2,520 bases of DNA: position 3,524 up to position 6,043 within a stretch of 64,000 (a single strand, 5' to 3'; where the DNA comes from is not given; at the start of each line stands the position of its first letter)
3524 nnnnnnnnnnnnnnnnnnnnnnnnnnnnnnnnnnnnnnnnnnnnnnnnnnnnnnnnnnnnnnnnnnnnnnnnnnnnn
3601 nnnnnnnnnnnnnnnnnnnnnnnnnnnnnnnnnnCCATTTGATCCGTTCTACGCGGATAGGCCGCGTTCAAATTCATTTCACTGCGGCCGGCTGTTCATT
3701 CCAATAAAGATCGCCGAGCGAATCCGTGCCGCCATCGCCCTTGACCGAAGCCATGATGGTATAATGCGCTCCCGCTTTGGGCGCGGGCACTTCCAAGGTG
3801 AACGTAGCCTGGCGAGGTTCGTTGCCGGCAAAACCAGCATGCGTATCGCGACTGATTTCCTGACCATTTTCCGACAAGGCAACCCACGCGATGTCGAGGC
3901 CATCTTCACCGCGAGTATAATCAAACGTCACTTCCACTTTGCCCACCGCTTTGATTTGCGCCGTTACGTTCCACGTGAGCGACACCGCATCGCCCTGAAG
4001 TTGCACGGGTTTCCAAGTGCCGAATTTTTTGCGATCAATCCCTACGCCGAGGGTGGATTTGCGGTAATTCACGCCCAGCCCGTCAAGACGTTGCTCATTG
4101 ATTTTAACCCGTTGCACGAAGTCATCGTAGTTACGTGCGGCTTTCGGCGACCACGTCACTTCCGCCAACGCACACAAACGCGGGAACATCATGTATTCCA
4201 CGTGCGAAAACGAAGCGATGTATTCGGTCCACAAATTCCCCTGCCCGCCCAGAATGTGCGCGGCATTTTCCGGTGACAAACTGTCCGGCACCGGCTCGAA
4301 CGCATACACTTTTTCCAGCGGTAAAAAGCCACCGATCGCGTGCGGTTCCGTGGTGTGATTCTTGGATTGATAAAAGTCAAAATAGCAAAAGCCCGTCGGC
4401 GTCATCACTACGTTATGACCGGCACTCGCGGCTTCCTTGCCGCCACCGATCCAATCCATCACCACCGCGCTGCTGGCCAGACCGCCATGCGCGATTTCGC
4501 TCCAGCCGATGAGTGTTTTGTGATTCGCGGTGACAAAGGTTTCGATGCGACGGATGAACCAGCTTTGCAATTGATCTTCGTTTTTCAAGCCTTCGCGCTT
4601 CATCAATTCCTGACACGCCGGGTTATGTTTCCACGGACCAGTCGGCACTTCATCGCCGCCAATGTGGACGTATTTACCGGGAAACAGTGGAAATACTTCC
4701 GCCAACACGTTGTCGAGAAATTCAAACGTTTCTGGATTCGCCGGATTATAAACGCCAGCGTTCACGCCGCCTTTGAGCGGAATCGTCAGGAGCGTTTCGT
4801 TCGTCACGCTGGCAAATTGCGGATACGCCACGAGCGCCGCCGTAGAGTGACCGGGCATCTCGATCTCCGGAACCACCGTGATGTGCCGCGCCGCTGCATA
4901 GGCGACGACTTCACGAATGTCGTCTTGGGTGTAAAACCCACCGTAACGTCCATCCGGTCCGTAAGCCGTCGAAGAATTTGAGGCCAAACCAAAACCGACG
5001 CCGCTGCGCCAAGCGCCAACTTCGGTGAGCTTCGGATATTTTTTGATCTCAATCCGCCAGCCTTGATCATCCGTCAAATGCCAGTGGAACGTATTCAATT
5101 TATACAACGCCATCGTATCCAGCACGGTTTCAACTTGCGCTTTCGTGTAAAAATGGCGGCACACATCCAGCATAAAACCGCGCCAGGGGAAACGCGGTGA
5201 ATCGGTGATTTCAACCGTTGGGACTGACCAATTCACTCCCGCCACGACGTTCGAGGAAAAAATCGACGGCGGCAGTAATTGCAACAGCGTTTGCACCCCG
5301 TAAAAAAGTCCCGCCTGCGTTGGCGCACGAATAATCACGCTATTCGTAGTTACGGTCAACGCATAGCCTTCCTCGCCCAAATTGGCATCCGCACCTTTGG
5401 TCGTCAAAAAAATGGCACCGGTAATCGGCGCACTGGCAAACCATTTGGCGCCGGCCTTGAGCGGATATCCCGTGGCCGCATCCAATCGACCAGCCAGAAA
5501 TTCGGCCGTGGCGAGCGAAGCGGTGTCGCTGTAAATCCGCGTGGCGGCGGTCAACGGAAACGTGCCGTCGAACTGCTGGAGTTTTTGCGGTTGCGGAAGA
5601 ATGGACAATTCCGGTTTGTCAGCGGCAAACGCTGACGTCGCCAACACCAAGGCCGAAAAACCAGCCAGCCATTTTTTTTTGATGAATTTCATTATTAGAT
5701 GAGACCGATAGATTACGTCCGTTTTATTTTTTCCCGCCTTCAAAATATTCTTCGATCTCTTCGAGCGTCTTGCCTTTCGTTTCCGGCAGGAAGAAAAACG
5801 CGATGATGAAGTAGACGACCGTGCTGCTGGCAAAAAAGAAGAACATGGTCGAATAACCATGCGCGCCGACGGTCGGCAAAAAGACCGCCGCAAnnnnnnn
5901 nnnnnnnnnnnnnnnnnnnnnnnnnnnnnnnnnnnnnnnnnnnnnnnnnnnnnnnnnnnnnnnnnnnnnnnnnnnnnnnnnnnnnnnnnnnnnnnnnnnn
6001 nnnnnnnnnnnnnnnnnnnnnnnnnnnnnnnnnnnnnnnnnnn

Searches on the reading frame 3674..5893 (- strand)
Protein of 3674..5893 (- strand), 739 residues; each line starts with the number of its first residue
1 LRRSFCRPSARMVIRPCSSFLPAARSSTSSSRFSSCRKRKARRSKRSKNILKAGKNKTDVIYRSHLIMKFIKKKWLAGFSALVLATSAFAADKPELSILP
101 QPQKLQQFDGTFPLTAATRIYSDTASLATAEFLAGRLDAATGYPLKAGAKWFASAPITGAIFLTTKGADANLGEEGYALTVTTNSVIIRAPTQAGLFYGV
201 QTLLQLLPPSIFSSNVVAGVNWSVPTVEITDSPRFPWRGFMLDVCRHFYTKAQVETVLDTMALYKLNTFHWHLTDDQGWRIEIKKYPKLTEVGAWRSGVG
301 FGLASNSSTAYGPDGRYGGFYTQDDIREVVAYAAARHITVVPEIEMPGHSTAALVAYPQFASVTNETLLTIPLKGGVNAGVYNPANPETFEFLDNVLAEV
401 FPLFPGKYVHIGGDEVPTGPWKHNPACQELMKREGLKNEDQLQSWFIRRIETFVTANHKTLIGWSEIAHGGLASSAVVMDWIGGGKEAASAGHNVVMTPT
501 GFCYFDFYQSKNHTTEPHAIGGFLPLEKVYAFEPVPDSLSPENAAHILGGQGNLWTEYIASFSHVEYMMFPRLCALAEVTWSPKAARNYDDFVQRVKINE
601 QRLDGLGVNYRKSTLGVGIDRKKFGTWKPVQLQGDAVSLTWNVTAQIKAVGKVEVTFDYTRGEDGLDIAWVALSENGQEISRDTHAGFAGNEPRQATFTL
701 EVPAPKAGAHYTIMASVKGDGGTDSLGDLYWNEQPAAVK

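Call 62: search_protein_families(library=pfam, proteins=[window:3674-5893:-], max_evalue=0.00001)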
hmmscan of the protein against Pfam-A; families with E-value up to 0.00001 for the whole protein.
window:3674-5893:- (739 aa): 2 families
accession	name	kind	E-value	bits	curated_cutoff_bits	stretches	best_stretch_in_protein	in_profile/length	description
PF00728.28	Glyco_hydro_20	-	2.5e-125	418.9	22.3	1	235-583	1-347/348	Glycosyl hydrolase family 20, catalytic domain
PF02838.20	Glyco_hydro_20b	-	1.2e-27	97.6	26.1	1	96-231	2-123/124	Glycosyl hydrolase family 20, domain 2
